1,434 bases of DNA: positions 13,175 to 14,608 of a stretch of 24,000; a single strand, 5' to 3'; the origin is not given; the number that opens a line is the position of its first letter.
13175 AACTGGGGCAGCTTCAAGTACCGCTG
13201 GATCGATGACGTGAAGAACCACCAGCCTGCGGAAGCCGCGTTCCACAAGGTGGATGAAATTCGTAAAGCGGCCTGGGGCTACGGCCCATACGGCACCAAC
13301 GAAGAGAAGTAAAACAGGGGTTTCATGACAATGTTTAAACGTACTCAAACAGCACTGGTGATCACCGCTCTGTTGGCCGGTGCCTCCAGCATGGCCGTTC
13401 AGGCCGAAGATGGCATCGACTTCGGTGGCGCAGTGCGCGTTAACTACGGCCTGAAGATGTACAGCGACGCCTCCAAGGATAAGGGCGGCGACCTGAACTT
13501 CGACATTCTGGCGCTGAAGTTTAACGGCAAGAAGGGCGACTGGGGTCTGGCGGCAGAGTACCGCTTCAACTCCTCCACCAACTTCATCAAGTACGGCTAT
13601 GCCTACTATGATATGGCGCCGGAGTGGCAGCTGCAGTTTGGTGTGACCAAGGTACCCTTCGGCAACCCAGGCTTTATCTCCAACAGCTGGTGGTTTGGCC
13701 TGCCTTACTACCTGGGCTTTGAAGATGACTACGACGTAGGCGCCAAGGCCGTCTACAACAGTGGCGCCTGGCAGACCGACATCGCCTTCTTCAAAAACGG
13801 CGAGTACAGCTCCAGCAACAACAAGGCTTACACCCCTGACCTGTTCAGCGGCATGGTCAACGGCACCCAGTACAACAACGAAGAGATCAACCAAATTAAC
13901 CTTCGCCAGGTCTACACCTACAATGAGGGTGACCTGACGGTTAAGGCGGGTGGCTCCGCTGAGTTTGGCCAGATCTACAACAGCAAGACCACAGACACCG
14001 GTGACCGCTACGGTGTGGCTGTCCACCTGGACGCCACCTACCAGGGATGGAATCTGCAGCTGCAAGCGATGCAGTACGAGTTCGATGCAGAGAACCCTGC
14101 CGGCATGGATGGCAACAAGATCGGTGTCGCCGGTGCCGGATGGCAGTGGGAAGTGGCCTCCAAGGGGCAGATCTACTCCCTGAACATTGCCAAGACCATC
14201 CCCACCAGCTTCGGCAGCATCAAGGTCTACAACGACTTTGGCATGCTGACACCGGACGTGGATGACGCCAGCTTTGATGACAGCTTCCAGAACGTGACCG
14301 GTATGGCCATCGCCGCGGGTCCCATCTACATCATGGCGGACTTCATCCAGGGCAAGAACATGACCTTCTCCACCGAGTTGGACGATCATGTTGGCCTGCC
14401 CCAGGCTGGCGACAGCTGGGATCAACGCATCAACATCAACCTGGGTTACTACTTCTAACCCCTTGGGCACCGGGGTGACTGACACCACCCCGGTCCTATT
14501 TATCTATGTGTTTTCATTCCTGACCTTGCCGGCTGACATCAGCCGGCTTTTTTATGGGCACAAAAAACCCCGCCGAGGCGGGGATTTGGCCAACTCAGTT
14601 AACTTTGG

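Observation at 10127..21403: Two tandem paralogous 'exported lyase + split flavocytochrome c reductase + porin' modules: candidate precursor-cleaving anaerobic respiration system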

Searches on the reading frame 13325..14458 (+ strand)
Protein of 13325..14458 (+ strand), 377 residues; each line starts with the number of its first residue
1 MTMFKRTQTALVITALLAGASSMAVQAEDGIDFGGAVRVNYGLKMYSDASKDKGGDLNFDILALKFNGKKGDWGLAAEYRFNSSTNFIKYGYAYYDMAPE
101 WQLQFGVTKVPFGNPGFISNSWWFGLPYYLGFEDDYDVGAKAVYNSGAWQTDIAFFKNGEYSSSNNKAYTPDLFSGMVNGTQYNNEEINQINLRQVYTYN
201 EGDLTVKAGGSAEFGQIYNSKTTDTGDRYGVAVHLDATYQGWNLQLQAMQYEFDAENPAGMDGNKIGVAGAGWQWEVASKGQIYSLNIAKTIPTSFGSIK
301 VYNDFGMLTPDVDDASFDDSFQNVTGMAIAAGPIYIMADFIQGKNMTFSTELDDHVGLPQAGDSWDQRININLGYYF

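Call 4: search_protein_families(library=pfam, proteins=[window:13325-14458:+], max_evalue=0.01)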
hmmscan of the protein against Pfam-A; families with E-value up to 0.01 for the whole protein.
window:13325-14458:+ (377 aa): 0 families

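Call 5: search_protein_families(library=ncbifam, proteins=[window:13325-14458:+], max_evalue=0.01)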
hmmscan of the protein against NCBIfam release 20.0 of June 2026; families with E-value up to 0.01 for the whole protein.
window:13325-14458:+ (377 aa): 0 families

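Call 39: find_related_loci(query=A1, collection=genome_contigs, flank=10000)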
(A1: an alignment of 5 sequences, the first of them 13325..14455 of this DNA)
Query A1 (377 aa) in genome_contigs; peptide patterns used: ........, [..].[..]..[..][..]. (x = any residue, [..] = any of these).
248 stretches matched a pattern; 153 encode a relative of the query (tblastn E <= 1e-3); the best 80 are kept; 72 distinct loci.
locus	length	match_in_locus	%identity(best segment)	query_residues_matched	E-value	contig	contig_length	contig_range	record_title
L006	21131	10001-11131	88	1-377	0e+0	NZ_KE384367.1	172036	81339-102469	Ferrimonas kyonanensis DSM 18153 H598DRAFT_scaffold00011.11, whole genome shotgun sequence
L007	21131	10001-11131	73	1-377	0e+0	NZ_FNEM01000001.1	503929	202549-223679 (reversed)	Ferrimonas sediminum strain DSM 23317, whole genome shotgun sequence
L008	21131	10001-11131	73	1-377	0e+0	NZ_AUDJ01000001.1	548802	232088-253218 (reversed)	Ferrimonas kyonanensis DSM 18153 H598DRAFT_scaffold00001.1_C, whole genome shotgun sequence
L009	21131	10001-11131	73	1-377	0e+0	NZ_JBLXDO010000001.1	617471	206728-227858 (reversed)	MAG: Ferrimonas sp. isolate ES20-10 S20maxbin_out.026RE.5K@1, whole genome shotgun sequence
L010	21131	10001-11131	73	1-377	0e+0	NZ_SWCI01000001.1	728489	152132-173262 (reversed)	Ferrimonas sediminicola strain IMCC35001 NODE_1_length_728489_cov_204.153735, whole genome shotgun sequence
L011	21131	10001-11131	72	1-377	0e+0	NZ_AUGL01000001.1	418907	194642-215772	Ferrimonas futtsuensis DSM 18154 G505DRAFT_scaffold00001.1_C, whole genome shotgun sequence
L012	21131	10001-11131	70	1-377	0e+0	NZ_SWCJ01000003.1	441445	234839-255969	Ferrimonas aestuarii strain IMCC35002 NODE_3_length_441445_cov_114.554174, whole genome shotgun sequence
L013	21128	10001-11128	68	3-377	2e-177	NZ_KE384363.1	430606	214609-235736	Ferrimonas kyonanensis DSM 18153 H598DRAFT_scaffold00003.3, whole genome shotgun sequence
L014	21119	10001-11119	67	3-377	8e-177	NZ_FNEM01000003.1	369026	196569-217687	Ferrimonas sediminum strain DSM 23317, whole genome shotgun sequence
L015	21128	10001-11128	66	2-377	1e-174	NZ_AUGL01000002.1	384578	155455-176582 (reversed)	Ferrimonas futtsuensis DSM 18154 G505DRAFT_scaffold00002.2_C, whole genome shotgun sequence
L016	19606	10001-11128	66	2-377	1e-174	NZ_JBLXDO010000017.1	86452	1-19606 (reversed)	MAG: Ferrimonas sp. isolate ES20-10 S20maxbin_out.026RE.5K@17, whole genome shotgun sequence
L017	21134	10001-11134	66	1-377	1e-170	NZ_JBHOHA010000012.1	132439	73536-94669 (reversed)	Shewanella atlantica strain HQB-90 NODE_12_length_132439_cov_112.056240, whole genome shotgun sequence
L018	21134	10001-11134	65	1-377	3e-169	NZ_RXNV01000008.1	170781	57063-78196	Shewanella atlantica strain HAW-EB5 NODE_8_length_170781_cov_87.650527, whole genome shotgun sequence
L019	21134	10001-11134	65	1-377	2e-168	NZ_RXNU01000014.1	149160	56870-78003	Shewanella canadensis strain HAW-EB2 NODE_14_length_149160_cov_62.5448, whole genome shotgun sequence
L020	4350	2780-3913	65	1-377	4e-173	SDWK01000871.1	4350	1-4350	MAG: Shewanella sp. isolate MAG-BB-1 scaffold_2083, whole genome shotgun sequence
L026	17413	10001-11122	65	1-377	9e-166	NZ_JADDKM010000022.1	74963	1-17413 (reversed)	Shewanella benthica strain DSM 8812 NODE_31_length_74963_cov_48.433647, whole genome shotgun sequence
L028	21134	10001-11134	64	1-377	7e-165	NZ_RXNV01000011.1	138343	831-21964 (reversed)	Shewanella atlantica strain HAW-EB5 NODE_11_length_138343_cov_86.900298, whole genome shotgun sequence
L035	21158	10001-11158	64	1-377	8e-163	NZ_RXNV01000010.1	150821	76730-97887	Shewanella atlantica strain HAW-EB5 NODE_10_length_150821_cov_84.921812, whole genome shotgun sequence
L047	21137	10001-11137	60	1-377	2e-159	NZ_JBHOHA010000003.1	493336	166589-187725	Shewanella atlantica strain HQB-90 NODE_3_length_493336_cov_99.688283, whole genome shotgun sequence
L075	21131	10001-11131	59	1-377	9e-152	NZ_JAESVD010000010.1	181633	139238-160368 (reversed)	Shewanella schlegeliana strain JCM 11561 Scaffold10, whole genome shotgun sequence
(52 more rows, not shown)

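Call 46: search_protein_families(library=pfam, proteins=[L026:8594-9838:+, L026:3992-4972:+, L028:14120-15286:+, L047:4399-5172:+, L047:5181-6125:+, L047:6217-7509:+, L047:8253-9638:+, L047:11311-12945:+, L075:8421-9776:+, L075:11480-12898:+], max_evalue=0.001)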
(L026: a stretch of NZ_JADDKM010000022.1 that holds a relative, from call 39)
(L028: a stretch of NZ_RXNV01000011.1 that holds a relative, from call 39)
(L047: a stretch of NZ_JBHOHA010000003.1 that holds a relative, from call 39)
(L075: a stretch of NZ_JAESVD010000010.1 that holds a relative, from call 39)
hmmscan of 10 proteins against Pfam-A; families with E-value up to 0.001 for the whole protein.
L026:8594-9838:+ (414 aa): 1 family
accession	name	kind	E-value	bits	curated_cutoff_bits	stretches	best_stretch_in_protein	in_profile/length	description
PF16867.11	DMSP_lyase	-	6.9e-05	23.1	27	1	226-315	70-153/162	Dimethlysulfonioproprionate lyase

L026:3992-4972:+ (326 aa): 2 families
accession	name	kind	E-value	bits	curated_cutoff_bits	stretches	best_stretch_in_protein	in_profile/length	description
PF00107.32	ADH_zinc_N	-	2.2e-14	54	31.8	1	159-288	1-126/129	Zinc-binding dehydrogenase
PF08240.17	ADH_N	-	4.3e-14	53.1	23.5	1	28-114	2-103/104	Alcohol dehydrogenase GroES-like domain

L028:14120-15286:+ (388 aa): 1 family
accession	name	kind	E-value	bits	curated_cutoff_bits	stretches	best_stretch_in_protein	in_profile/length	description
PF19577.5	DcaP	-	7.6e-15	55.3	27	1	82-386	109-408/410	DcaP outer membrane protein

L047:4399-5172:+ (257 aa): 1 family
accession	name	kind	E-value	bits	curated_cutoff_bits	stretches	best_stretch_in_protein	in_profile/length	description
PF01012.27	ETF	-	3.4e-35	121.9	26.7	1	22-209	2-180/181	Electron transfer flavoprotein domain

L047:5181-6125:+ (314 aa): 2 families
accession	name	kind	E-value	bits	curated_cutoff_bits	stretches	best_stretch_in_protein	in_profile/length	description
PF00766.25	ETF_alpha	-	6e-28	97.1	27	1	192-271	1-79/81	Electron transfer flavoprotein FAD-binding domain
PF01012.27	ETF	-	3.4e-23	82.8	26.7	1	20-170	19-177/181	Electron transfer flavoprotein domain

L047:6217-7509:+ (430 aa): 14 families
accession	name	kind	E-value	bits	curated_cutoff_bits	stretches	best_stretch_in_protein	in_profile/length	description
PF01266.30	DAO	-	2.8e-18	67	27.9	2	7-56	1-55/353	FAD dependent oxidoreductase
PF00890.30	FAD_binding_2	-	8.3e-11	42.1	20.4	1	7-42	1-36/414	FAD binding domain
PF07992.20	Pyr_redox_2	-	1.3e-10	41.6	26.1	1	7-94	2-84/291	Pyridine nucleotide-disulphide oxidoreductase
PF03486.20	HI0933_like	-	1.5e-10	41.4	50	1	7-162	2-164/244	HI0933-like protein Rossmann domain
PF01494.25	FAD_binding_3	-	1.9e-09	37.7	22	1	7-173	3-170/349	FAD binding domain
PF01134.28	GIDA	-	2.8e-09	37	22.1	1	7-162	1-150/391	Glucose inhibited division protein A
PF13450.12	NAD_binding_8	-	3.8e-09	37.1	21.9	1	10-41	1-32/68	NAD(P)-binding Rossmann-like domain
PF12831.13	FAD_oxidored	-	9.7e-08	32.1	27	1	7-156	1-140/416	FAD dependent oxidoreductase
PF01946.23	Thi4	-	1.6e-07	31.2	26.2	1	7-144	19-135/235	Thi4 family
PF00070.33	Pyr_redox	-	1.3e-06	29.3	22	1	8-41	2-35/82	Pyridine nucleotide-disulphide oxidoreductase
PF00996.24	GDI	-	3.4e-06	26.3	23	1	3-44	2-43/436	GDP dissociation inhibitor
PF21162.3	ETFQO_UQ-bd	-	7.9e-06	26.8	27.7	1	184-280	3-94/96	ETF-QO, ubiquinone-binding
PF05834.18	Lycopene_cycl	-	0.00066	19.3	23.4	0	7-162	1-141/380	Lycopene cyclase protein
PF13738.12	Pyr_redox_3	-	0.00096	18.9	30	0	9-40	1-33/305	Pyridine nucleotide-disulphide oxidoreductase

L047:8253-9638:+ (461 aa): 2 families
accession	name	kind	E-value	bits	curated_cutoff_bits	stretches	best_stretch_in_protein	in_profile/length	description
PF00083.30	Sugar_tr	-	1.7e-58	199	22.3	1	68-449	45-449/452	Sugar (and other) transporter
PF07690.21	MFS_1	-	6.8e-42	144.1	33.4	1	44-402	6-346/347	Major Facilitator Superfamily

L047:11311-12945:+ (544 aa): 3 families
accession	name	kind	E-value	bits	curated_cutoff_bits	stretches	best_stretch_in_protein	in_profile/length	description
PF00015.26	MCPsignal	-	1.4e-41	142.6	34.6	1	326-507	2-169/172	Methyl-accepting chemotaxis protein (MCP) signalling domain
PF12729.13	4HB_MCP_1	-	1.1e-12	48.3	27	1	6-176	1-172/181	Four helix bundle sensory module for signal transduction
PF00672.30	HAMP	-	2.4e-10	41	25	1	209-263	1-53/53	HAMP domain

L075:8421-9776:+ (451 aa): 2 families
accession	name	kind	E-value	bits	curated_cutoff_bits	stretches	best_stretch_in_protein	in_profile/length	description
PF00083.30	Sugar_tr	-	2.3e-61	208.5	22.3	1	57-437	45-448/452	Sugar (and other) transporter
PF07690.21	MFS_1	-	1.5e-46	159.4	33.4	2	33-391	6-346/347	Major Facilitator Superfamily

L075:11480-12898:+ (472 aa): 3 families
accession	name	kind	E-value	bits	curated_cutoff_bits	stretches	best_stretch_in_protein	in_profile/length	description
PF01769.21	MgtE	-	9.6e-30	103.9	27.6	1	342-465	1-125/125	Divalent cation transporter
PF03448.22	MgtE_N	-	2.1e-18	67.2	25.9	1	58-158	2-102/102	MgtE intracellular N domain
PF00571.33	CBS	-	1.1e-06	29.3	24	0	165-217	6-55/57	CBS domain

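Call 48: search_protein_families(library=pfam, proteins=[L007:11253-12788:-, L075:2242-3798:-, L075:1064-2200:-, L019:11349-12422:+, L075:12994-15510:-, L006:11351-12988:-, L035:7833-9389:-, L013:5405-6928:+, L006:4061-6025:-], max_evalue=0.001)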
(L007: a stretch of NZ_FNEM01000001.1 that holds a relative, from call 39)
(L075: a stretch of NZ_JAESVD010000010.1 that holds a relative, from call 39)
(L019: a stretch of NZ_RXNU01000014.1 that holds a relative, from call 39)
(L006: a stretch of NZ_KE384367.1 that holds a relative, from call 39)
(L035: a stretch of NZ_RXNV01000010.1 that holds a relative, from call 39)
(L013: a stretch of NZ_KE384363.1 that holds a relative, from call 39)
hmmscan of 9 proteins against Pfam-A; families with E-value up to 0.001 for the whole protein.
L007:11253-12788:- (511 aa): 6 families
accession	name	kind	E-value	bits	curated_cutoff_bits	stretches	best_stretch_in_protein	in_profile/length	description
PF00158.32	Sigma54_activat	-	4.5e-72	241.6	20.2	1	193-358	2-167/168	Sigma-54 interaction domain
PF25601.1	AAA_lid_14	-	1.3e-19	70.2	27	1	364-432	1-68/87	AAA+ ATPase lid domain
PF14532.12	Sigma54_activ_2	-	4.9e-19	69.4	25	1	194-363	2-138/138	Sigma-54 interaction domain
PF07728.20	AAA_5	-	2.8e-05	24.6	22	1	216-334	2-123/139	AAA domain (dynein-related subfamily)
PF02954.25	HTH_8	-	0.00058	20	22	0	471-508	8-42/42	Bacterial regulatory protein, Fis family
PF13556.12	HTH_30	-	0.00075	19.7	27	0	490-508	18-36/59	PucR C-terminal helix-turn-helix domain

L075:2242-3798:- (518 aa): 1 family
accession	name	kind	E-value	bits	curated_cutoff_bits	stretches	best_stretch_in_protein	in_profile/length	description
PF02028.23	BCCT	-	1e-114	384.2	27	1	23-508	1-484/485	BCCT, betaine/carnitine/choline family transporter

L075:1064-2200:- (378 aa): 4 families
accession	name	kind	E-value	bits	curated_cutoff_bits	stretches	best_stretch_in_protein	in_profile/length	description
PF00441.29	Acyl-CoA_dh_1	-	1.1e-45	155.9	22.4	1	225-373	1-149/150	Acyl-CoA dehydrogenase, C-terminal domain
PF02770.24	Acyl-CoA_dh_M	-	1.7e-21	76.6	33.3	1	122-212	3-96/97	Acyl-CoA dehydrogenase, middle domain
PF02771.21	Acyl-CoA_dh_N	-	7.5e-19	68.6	22.9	1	6-108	1-105/113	Acyl-CoA dehydrogenase, N-terminal domain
PF08028.16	Acyl-CoA_dh_2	-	3.4e-13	50.5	22.7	1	243-354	4-125/134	Acyl-CoA dehydrogenase, C-terminal domain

L019:11349-12422:+ (357 aa): 1 family
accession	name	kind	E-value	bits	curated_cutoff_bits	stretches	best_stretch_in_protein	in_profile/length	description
PF19577.5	DcaP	-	7.3e-06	25.7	27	1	76-156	127-202/410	DcaP outer membrane protein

L075:12994-15510:- (838 aa): 2 families
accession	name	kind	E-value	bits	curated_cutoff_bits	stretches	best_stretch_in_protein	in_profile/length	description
PF16313.11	DUF4953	-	1.9e-73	247.9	24.2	1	445-763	4-313/316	Met-zincin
PF17148.9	DUF5117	-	1.4e-20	74.4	27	1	91-282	5-189/189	Domain of unknown function (DUF5117)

L006:11351-12988:- (545 aa): 1 family
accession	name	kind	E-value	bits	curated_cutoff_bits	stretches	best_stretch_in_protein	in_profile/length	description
PF00015.26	MCPsignal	-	6.7e-46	156.7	34.6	1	355-510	16-171/172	Methyl-accepting chemotaxis protein (MCP) signalling domain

L035:7833-9389:- (518 aa): 8 families
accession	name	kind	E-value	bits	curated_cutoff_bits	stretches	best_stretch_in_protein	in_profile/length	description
PF00158.32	Sigma54_activat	-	4.9e-71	238.3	20.2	1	201-367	2-168/168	Sigma-54 interaction domain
PF25601.1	AAA_lid_14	-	2.8e-22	78.8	27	1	372-453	1-81/87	AAA+ ATPase lid domain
PF14532.12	Sigma54_activ_2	-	4e-19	69.7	25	1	202-371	2-138/138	Sigma-54 interaction domain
PF07728.20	AAA_5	-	6.3e-07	29.9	22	1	224-343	2-124/139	AAA domain (dynein-related subfamily)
PF07724.20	AAA_2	-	1.1e-06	29.3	27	1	222-340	4-123/166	AAA domain (Cdc48 subfamily)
PF02954.25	HTH_8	-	2.8e-05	24.2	22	1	477-515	7-42/42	Bacterial regulatory protein, Fis family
PF00004.35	AAA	-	0.00013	22.8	21.2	1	224-342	1-110/131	ATPase family associated with various cellular activities (AAA)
PF01078.27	Mg_chelatase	-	0.00097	19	20.3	0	221-244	22-45/207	Magnesium chelatase, subunit ChlI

L013:5405-6928:+ (507 aa): 2 families
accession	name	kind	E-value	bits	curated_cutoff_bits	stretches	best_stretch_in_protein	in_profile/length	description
PF13091.12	PLDc_2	-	6.5e-39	133.2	27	2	314-452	3-128/132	PLD-like domain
PF00614.28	PLDc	-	2.4e-12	46.7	21.9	1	404-428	4-28/28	Phospholipase D Active site motif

L006:4061-6025:- (654 aa): 3 families
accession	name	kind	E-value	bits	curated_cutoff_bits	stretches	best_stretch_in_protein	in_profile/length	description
PF01131.25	Topoisom_bac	-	4.2e-110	369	35.1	1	158-597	6-410/411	DNA topoisomerase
PF01751.28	Toprim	-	3.3e-13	50.1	23.1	1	2-134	1-93/96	Toprim domain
PF05965.19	FYRC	-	0.00091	19.8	21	0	279-330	32-80/84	F/Y rich C-terminus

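Call 68: search_solved_structures(query=A1, max_evalue=10, show_alignments=1)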
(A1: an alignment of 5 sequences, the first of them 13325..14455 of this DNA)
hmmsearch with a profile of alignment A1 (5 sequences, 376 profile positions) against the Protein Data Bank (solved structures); distinct sequences matched with E-value up to 10: 5.
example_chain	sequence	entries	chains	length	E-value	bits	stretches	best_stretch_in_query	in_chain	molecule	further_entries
2iuj_A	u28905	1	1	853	0.15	14.2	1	63-167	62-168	LIPOXYGENASE L-5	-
7k58_O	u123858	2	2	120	0.22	13.6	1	154-218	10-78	Dynein light chain 2A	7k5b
6zyw_N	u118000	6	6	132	0.23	13.5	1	154-218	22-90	Dynein light chain 2A | Dynein light chain Tctex_a (LC2A)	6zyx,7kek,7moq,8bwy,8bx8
6aj5_A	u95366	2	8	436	0.36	12.9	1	139-203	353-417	Dihydroorotate dehydrogenase (quinone), mitochondrial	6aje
3noy_A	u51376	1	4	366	1.2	11.1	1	63-138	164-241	4-hydroxy-3-methylbut-2-en-1-yl diphosphate synthase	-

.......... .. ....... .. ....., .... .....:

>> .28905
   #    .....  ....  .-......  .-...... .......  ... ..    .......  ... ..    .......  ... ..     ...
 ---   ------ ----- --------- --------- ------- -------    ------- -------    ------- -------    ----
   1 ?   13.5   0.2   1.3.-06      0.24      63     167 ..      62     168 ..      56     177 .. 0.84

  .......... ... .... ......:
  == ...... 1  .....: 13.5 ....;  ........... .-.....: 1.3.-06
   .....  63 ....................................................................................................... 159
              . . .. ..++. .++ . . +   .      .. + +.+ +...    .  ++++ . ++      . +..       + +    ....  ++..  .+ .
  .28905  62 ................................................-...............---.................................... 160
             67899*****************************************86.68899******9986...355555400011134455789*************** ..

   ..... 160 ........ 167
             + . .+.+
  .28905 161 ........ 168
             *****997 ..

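Call 69: search_protein_families(library=pfam, proteins=[window:13325-14458:+], max_evalue=10)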
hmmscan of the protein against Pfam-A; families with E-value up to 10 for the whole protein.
window:13325-14458:+ (377 aa): 0 families

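Call 79: predict_structure(alignment_id=A4)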
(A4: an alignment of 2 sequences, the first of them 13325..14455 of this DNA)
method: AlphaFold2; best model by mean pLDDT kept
length: 377 residues; sequences in the alignment: 2
mean_pLDDT: 29.8   pTM: 0.27
mean pLDDT of the five models: 29.8, 27.3, 26.3, 26.2, 25.7
residues with pLDDT >= 90: 0; 70-90: 0; 50-70: 0; < 50: 377
segments of 3 or more residues with pLDDT < 50: 1-377
pLDDT, mean of each block of 10 residues (from residue 1): 26 30 29 27 29 31 29 30 26 26 25 23 26 32 34 35 27 28 30 39 40 40 41 41 36 38 29 27 24 24 24 31 25 24 25 27 29 23
secondary structure, 60 per line:
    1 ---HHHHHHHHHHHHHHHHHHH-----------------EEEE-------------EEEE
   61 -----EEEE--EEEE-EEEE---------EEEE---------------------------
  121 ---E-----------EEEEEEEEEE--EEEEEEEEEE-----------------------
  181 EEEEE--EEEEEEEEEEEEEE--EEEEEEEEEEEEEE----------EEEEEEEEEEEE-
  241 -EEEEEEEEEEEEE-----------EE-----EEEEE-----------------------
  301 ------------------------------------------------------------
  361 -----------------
elements in order: H4-22 E40-43 E57-60 E66-69 E72-75 E77-80 E90-93 E136-145 E148-157 E181-185 E188-201 E204-217 E228-239 E242-254 E273-277

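Call 82: search_protein_families(library=pfam, alignment_id=A5, max_evalue=0.01)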
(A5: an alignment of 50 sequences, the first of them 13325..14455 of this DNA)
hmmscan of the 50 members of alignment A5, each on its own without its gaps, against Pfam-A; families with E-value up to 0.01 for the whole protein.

A. member 1, window:13325-14455:+ (377 aa): 0 families

B. families by the number of members that match (of 50 scanned): 3 families
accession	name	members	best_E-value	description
PF24753.1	DUF7698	4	0.0078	Domain of unknown function (DUF7698)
PF07396.17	Porin_O_P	1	3.9e-07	Phosphate-selective porin O and P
PF13609.12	Porin_4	1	0.00031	Gram-negative porin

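Call 83: search_solved_structures(query=A5, max_evalue=10)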
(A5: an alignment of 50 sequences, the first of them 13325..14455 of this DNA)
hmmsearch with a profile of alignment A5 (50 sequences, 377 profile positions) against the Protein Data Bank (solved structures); distinct sequences matched with E-value up to 10: 5.
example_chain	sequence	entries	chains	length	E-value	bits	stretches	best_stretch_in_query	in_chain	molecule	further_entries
4oy2_A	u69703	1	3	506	0.28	13.2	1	271-311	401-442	Transcription initiation factor TFIID subunit 1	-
6zyw_N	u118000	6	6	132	0.44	12.5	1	153-209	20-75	Dynein light chain 2A | Dynein light chain Tctex_a (LC2A)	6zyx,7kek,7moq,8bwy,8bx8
7k58_O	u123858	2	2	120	0.48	12.4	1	154-210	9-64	Dynein light chain 2A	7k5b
3noy_A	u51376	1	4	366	0.65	12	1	64-140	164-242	4-hydroxy-3-methylbut-2-en-1-yl diphosphate synthase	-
6aj5_A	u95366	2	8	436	0.92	11.5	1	141-203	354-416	Dihydroorotate dehydrogenase (quinone), mitochondrial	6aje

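Call 88: search_protein_representatives(alignment_id=A4)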
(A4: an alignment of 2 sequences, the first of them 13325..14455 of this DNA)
Query: 2 sequences, 377 profile positions. Proteins with E-value up to 0.001 (for the whole library): 505; up to 1e-10: 362; up to 1e-30: 179. The best 150 are listed.
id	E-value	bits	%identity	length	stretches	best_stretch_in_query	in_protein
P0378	2.3e-173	592.8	-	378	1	11-377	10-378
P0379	4.6e-132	456.9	-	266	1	110-377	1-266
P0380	9.1e-96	337.4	-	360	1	10-377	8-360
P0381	1.1e-93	330.5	-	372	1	9-377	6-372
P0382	1.6e-90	320.1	-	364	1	31-377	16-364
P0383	6.6e-84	298.4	-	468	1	23-377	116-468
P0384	1.3e-82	294.1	-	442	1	30-377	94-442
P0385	4.0e-78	279.3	-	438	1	16-377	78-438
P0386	3.1e-76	273.1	-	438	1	27-377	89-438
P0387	9.4e-76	271.5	-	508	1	21-377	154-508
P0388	8.0e-75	268.5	-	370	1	27-377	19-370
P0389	1.1e-73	264.7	-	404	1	4-377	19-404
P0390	3.5e-71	256.5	-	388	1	21-377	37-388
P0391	6.2e-69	249.1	-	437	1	28-377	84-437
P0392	2.7e-68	247.0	-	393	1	4-377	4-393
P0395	6.7e-67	242.4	-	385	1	25-377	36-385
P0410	2.9e-62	227.2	-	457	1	27-377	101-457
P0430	5.9e-58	213.0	-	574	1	29-377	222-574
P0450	5.1e-54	200.0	-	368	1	5-377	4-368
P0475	1.8e-48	181.8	-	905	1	11-348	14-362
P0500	3.5e-42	161.1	-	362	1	31-341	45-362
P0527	2.5e-36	141.8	-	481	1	31-377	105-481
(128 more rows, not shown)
